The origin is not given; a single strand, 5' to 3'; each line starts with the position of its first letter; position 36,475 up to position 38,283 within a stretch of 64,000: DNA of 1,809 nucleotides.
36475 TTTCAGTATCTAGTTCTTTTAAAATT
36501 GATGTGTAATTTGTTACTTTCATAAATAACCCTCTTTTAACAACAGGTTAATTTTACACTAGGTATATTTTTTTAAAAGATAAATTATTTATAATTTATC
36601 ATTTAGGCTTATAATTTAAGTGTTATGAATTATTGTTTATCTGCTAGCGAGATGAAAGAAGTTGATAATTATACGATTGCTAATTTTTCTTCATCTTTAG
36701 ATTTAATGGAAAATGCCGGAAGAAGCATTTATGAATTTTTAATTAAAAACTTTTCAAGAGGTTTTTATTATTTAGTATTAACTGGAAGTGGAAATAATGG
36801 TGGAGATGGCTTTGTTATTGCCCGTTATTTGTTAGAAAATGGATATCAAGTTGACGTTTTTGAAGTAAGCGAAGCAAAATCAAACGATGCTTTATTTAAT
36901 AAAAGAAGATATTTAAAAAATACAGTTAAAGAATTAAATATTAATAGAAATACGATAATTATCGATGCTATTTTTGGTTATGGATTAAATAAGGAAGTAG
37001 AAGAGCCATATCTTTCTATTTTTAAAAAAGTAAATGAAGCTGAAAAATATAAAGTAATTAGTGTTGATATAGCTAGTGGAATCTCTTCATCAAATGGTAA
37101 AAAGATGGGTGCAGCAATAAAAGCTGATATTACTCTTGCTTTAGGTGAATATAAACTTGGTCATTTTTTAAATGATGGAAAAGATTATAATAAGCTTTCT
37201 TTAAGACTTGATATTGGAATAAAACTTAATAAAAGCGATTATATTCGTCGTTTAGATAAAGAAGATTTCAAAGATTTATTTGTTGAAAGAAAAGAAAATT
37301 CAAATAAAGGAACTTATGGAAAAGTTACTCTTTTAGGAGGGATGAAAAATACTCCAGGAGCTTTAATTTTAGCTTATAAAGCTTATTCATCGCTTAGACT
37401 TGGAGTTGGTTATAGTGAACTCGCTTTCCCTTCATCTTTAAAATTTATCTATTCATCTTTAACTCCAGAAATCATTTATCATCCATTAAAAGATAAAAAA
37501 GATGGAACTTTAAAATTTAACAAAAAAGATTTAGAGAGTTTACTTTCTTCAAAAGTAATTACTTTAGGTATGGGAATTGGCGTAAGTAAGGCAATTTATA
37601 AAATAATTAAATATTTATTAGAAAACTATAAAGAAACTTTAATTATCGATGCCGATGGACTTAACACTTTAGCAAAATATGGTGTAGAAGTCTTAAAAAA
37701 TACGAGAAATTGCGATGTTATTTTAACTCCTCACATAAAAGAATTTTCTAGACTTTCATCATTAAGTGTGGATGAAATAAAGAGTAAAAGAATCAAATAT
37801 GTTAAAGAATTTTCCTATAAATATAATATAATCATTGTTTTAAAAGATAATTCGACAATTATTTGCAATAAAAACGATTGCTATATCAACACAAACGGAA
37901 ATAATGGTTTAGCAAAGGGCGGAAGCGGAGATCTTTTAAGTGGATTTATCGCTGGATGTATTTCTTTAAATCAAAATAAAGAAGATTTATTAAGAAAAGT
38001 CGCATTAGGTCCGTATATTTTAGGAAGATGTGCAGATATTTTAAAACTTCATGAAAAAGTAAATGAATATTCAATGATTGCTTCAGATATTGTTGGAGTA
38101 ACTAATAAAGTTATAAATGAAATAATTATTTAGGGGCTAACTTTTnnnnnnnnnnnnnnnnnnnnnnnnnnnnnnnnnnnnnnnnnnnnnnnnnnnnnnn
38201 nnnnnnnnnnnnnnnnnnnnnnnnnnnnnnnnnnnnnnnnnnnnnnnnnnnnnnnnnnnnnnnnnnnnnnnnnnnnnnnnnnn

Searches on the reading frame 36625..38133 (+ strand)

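Call 83: search_protein_families(library=pfam, max_evalue=0.00001, proteins=[window:36625-38133:+])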
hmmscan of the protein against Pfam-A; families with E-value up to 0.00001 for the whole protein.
window:36625-38133:+ (502 aa): 2 families
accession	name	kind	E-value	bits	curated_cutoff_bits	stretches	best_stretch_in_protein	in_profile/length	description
PF01256.23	Carb_kinase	-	3e-44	151.8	27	1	234-479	1-229/242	NAD(P)H-hydrate dehydratase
PF03853.21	YjeF_N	-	2.4e-37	129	24.9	1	26-179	3-169/169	YjeF-related protein N-terminus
